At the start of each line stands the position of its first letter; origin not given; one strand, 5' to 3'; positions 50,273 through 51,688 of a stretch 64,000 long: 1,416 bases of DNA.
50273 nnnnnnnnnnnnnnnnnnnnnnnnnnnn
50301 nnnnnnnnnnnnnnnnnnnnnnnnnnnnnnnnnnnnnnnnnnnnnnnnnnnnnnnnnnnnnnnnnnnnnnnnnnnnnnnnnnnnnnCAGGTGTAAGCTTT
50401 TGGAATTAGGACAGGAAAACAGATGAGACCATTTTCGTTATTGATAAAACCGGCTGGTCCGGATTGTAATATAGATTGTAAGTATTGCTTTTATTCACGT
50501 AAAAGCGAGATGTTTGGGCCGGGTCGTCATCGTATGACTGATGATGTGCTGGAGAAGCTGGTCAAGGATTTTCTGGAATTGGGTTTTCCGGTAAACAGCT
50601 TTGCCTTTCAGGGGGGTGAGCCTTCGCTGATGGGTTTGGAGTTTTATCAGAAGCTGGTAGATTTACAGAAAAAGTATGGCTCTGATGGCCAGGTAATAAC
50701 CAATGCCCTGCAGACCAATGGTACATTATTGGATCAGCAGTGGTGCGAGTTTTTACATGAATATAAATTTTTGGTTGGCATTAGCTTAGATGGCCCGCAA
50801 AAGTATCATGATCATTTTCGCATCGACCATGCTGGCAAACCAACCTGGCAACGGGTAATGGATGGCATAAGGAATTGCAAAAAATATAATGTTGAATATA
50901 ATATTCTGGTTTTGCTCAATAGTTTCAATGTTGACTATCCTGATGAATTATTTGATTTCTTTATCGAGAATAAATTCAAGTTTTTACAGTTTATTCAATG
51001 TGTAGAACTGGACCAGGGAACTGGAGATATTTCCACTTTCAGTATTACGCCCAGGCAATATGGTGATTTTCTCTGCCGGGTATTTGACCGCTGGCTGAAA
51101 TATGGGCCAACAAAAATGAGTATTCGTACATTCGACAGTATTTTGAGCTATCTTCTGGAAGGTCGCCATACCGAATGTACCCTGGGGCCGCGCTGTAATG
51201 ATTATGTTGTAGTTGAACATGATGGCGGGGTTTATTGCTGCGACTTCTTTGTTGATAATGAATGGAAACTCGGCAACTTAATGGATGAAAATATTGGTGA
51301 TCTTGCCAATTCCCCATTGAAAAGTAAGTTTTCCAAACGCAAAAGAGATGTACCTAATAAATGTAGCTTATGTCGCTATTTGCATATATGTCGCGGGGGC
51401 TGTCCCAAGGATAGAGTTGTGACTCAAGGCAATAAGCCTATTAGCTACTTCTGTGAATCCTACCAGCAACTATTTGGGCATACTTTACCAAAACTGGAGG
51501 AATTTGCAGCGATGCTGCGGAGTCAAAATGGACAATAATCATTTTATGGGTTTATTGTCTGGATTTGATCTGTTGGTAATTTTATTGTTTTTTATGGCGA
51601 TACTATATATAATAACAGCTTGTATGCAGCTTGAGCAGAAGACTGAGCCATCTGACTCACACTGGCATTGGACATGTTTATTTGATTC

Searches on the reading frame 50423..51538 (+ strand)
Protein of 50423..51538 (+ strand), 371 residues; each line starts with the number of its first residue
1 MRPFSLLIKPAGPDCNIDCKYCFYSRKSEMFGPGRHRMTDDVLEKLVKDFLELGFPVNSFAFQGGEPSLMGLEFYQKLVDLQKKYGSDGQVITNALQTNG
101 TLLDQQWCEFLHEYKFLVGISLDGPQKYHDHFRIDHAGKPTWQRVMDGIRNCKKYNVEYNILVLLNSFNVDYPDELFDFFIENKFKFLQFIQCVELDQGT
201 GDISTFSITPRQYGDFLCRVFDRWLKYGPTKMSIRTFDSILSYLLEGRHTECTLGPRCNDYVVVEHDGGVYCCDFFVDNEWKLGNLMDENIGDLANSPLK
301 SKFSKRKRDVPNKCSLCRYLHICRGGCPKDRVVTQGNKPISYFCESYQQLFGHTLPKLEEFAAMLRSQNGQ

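Call 3: search_protein_families(library=pfam, proteins=[window:50423-51538:+], max_evalue=0.01)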
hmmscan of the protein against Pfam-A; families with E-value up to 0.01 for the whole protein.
window:50423-51538:+ (371 aa): 3 families
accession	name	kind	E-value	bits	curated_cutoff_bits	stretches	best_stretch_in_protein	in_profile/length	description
PF04055.27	Radical_SAM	-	2.7e-22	80.1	29.5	1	12-179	4-165/166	Radical SAM superfamily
PF13186.11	SPASM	-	1.9e-08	34.9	21.5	1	259-317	5-66/67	Iron-sulfur cluster-binding domain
PF13353.11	Fer4_12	-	1.9e-06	28.7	22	1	14-121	14-116/137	4Fe-4S single cluster domain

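Call 4: search_protein_families(library=ncbifam, proteins=[window:50423-51538:+], max_evalue=0.01)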
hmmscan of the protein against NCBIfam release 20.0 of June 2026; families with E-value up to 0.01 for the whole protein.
window:50423-51538:+ (371 aa): 70 families (the best 25 are shown)
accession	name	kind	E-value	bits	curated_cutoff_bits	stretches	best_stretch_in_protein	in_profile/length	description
TIGR03942.1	sulfatase_rSAM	equivalog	2.3e-126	421.7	349.45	1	6-362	2-361/363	anaerobic sulfatase maturase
NF010308.0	PRK13745.1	equivalog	5.3e-96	322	484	1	2-360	11-387/412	anaerobic sulfatase-maturation protein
NF010321.0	PRK13758.1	equivalog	4.2e-95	319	441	1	1-363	1-367/370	anaerobic sulfatase-maturase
NF041298.1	rSAM_mat_DynA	equivalog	7.3e-66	222.6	450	1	7-360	4-355/356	dynobactin maturation radical SAM/SPASM protein DynA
NF041300.1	rSAM_mat_DarW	exception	3.7e-52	177.6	650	1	11-335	47-374/415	radical SAM/SPASM peptide maturase DarW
NF038005.1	rSAM_mat_DarE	equivalog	2.7e-50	171.4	650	1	11-335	80-408/432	darobactin maturation radical SAM/SPASM protein DarE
TIGR04261.1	rSAM_GlyRichRpt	subfamily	1e-46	159.6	310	1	14-334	6-334/363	cyclophane-forming radical SAM/SPASM peptide maturase GrrM/OscB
NF041707.1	rSAM_YhhB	equivalog_domain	1.7e-45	155.6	445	1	6-359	4-366/369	cyclophane-forming radical SAM/SPASM peptide maturase YhhB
TIGR04083.1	rSAM_pep_methan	hypoth_equivalog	8.5e-43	146.6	300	1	14-358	9-343/376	TIGR04083 family peptide-modifying radical SAM enzyme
NF041718.1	rSAM_phane_AMC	equivalog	1.5e-37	129.5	425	1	6-337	8-337/362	cyclophane-forming radical SAM peptide maturase AmcB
TIGR04269.1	SAM_SPASM_FxsB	subfamily_domain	1.3e-32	113.3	370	1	14-351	11-358/363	FxsB family cyclophane-forming radical SAM/SPASM peptide maturase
NF047865.1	rSAM_PapB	equivalog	5.2e-31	108.1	340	1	14-337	12-326/330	PapB family radical SAM/SPASM ranthipeptide maturase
TIGR04163.1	rSAM_cobopep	equivalog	6.3e-31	107.6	375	1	13-351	72-412/428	peptide-modifying radical SAM enzyme CbpB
TIGR03978.1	rSAM_paired_1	equivalog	3.2e-29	102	370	1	14-359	92-452/466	His-Xaa-Ser system radical SAM maturase HxsB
TIGR04496.1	rSAM_XyeB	equivalog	5.9e-29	100.9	450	1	14-350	13-361/385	cyclophane-forming radical SAM/SPASM peptide maturase XyeB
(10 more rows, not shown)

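Call 7: find_related_loci(query=window:50423-51538:+, collection=genome_contigs, flank=6000)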
Query window:50423-51538:+ (371 aa) in genome_contigs; peptide patterns used: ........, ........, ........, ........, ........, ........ (x = any residue, [..] = any of these).
98 stretches matched a pattern; 42 encode a relative of the query (tblastn E <= 1e-3); 42 distinct loci.
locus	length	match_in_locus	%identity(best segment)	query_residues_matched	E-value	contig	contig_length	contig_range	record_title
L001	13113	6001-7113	60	1-369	9e-162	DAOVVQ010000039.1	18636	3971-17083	MAG TPA_asm: Planctomycetota bacterium isolate CSMAG_1709 CSMAG_1709_k141_5489300_length_18636_cov_10.0000, whole genome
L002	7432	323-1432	61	1-369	4e-160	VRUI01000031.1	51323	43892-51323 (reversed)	MAG: Planctomycetota bacterium isolate MohnsGC08_bin187 NODE_31_length_51323_cov_43.403797, whole genome shotgun sequenc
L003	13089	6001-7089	61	4-365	5e-157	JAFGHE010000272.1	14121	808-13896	MAG: Sedimentisphaerales bacterium isolate Zod_Metabat.1436 k87_12611430, whole genome shotgun sequence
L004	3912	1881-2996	56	1-370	2e-155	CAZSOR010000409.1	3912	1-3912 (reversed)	MAG TPA_asm: uncultured Pirellulales bacterium isolate binchicken_co262_305 genome assembly, contig: NODE_28136_length_3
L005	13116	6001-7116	56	1-370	5e-150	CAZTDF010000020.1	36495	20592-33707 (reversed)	MAG TPA_asm: uncultured Pirellulales bacterium isolate SRP214966_co5_256 genome assembly, contig: NODE_675_length_36495_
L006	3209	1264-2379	55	1-370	2e-155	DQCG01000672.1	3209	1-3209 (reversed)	MAG TPA_asm: Phycisphaerales bacterium isolate UBA9295 contig_168231, whole genome shotgun sequence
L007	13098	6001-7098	56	1-365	4e-148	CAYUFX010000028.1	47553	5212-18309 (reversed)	MAG TPA_asm: uncultured Pirellulales bacterium isolate binchicken_co89_457 genome assembly, contig: NODE_933_length_4755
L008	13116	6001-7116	55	1-370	1e-147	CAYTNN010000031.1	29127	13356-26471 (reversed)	MAG TPA_asm: uncultured Pirellulales bacterium isolate SRP178699_co2_413 genome assembly, contig: NODE_824_length_29127_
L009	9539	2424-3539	55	1-370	8e-148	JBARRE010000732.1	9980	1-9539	MAG: Sedimentisphaerales bacterium isolate MFD13433_ilm_asm_bin29 k127_157308, whole genome shotgun sequence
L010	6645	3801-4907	57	1-368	7e-148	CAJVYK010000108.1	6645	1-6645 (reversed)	TPA_asm: uncultured bacterium isolate DRR093005_bin.34_MetaBAT_v2.12.1_MAG genome assembly, contig: NODE_4440_length_664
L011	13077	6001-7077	57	1-358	2e-147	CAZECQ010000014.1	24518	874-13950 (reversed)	MAG TPA_asm: uncultured Pirellulales bacterium isolate binchicken_co334_241 genome assembly, contig: NODE_3402_length_24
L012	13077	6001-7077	56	1-358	2e-147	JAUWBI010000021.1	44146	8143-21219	MAG: Phycisphaerae bacterium isolate CSMAG_1316 CSMAG_1316_k141_1270485_length_44146_cov_17.9876, whole genome shotgun s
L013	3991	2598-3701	55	1-367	4e-151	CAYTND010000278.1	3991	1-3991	MAG TPA_asm: uncultured Pirellulales bacterium isolate binchicken_co121_5 genome assembly, contig: NODE_26523_length_399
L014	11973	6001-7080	57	1-358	7e-147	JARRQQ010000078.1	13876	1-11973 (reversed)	MAG: Sedimentisphaerales bacterium isolate Spart_206_MAG scaffold_3770, whole genome shotgun sequence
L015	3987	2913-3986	57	1-356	9e-151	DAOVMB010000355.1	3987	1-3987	MAG TPA_asm: Sedimentisphaerales bacterium isolate CSMAG_1460 CSMAG_1460_k141_212476_length_3987_cov_19.8729, whole geno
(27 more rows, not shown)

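Call 9: find_encoding_contigs(protein=window:50423-51538:+, flank=6000, max_places=10)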
Protein window:50423-51538:+ (371 aa): no gene with exactly this product is on record in the collection.

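Call 30: find_homologous_proteins(query=window:50423-51538:+, max_evalue=1e-60)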
Query window:50423-51538:+ (371 aa): 7195 proteins with E <= 1e-60 among 8000 candidates; the best 120 are listed.
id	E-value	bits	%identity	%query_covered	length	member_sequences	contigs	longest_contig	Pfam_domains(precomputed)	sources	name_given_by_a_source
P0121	4.4e-263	890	100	100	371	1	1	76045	PF13186.12,PF04055.28,PF13353.12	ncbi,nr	ncbi:MAG: anaerobic sulfatase maturase [Phycisphaerae bacterium]|nr:anaerobic sulfatase maturase [Ph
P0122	4.3e-178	611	66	100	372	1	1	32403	PF13186.12,PF04055.28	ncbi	-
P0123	1.4e-167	576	64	99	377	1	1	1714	PF13186.12,PF04055.28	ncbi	-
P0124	7.0e-167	574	64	99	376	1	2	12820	PF13186.12,PF04055.28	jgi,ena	-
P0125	3.8e-166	571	64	99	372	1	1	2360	PF13186.12,PF04055.28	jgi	jgi:uncharacterized protein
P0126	4.2e-165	568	63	100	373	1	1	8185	PF13186.12,PF04055.28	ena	-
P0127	4.4e-165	568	62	100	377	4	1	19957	PF13186.12,PF04055.28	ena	-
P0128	1.1e-164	566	62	99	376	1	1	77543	PF13186.12,PF04055.28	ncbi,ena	-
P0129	3.2e-164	565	61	100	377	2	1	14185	PF13186.12,PF04055.28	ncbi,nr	ncbi:MAG: anaerobic sulfatase maturase [Sedimentisphaerales bacterium]|nr:anaerobic sulfatase matura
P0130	3.6e-164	565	62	99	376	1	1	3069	PF13186.12,PF04055.28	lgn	-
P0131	5.4e-164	564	62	100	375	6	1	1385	PF13186.12,PF04055.28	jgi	jgi:uncharacterized protein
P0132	1.5e-163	563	61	100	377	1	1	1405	PF13186.12,PF04055.28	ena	-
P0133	3.1e-163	562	62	99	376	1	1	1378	PF13186.12,PF04055.28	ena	-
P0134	9.0e-163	560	60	99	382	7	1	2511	PF13186.12,PF04055.28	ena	-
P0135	9.8e-163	560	61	100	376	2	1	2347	PF13186.12,PF04055.28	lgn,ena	-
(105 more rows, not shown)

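Call 32: find_encoding_contigs(protein=P0122, flank=6000, max_places=3)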
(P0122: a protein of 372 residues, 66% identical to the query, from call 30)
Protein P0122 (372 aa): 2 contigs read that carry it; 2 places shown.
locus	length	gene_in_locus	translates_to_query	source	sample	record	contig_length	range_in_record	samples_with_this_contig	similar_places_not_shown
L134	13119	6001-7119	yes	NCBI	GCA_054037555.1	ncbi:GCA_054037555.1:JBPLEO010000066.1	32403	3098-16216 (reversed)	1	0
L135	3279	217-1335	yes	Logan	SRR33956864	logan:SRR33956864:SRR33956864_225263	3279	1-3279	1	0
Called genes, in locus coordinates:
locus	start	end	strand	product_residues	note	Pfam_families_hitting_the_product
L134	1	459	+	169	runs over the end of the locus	-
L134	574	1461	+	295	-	PF02405:MlaE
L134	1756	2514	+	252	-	PF00005:ABC_tran, PF13304:AAA_21 (faint)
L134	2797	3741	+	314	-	PF01555:N6_N4_Mtase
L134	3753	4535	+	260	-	PF15515:MvaI_BcnI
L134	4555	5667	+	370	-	PF02470:MlaD, PF28544:Helical_needle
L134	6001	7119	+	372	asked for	PF04055:Radical_SAM, PF13186:SPASM (weak)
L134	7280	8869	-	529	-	PF01841:Transglut_core (faint)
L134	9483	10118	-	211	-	-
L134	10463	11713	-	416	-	-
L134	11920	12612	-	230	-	-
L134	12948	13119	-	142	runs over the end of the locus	-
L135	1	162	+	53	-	?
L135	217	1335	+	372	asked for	PF04055:Radical_SAM, PF13186:SPASM (weak)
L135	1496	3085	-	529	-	PF01841:Transglut_core (faint)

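Call 39: search_solved_structures(query=window:50423-51538:+, max_evalue=1e-10, show_alignments=1)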
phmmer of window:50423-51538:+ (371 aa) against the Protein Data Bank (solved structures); distinct sequences matched with E-value up to 1e-10: 4.
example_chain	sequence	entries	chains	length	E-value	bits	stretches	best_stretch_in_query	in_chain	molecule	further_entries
4k36_A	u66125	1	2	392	2.8e-84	286.8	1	1-367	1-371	Anaerobic sulfatase-maturating enzyme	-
4k37_A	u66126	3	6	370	7.3e-84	285.5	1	1-362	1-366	Anaerobic sulfatase-maturating enzyme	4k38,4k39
9gm3_A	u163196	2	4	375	1.6e-25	93.4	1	7-357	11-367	ChlB radical SAM domain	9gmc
5wgg_A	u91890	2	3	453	1.7e-13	53.8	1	12-329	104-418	Radical SAM domain protein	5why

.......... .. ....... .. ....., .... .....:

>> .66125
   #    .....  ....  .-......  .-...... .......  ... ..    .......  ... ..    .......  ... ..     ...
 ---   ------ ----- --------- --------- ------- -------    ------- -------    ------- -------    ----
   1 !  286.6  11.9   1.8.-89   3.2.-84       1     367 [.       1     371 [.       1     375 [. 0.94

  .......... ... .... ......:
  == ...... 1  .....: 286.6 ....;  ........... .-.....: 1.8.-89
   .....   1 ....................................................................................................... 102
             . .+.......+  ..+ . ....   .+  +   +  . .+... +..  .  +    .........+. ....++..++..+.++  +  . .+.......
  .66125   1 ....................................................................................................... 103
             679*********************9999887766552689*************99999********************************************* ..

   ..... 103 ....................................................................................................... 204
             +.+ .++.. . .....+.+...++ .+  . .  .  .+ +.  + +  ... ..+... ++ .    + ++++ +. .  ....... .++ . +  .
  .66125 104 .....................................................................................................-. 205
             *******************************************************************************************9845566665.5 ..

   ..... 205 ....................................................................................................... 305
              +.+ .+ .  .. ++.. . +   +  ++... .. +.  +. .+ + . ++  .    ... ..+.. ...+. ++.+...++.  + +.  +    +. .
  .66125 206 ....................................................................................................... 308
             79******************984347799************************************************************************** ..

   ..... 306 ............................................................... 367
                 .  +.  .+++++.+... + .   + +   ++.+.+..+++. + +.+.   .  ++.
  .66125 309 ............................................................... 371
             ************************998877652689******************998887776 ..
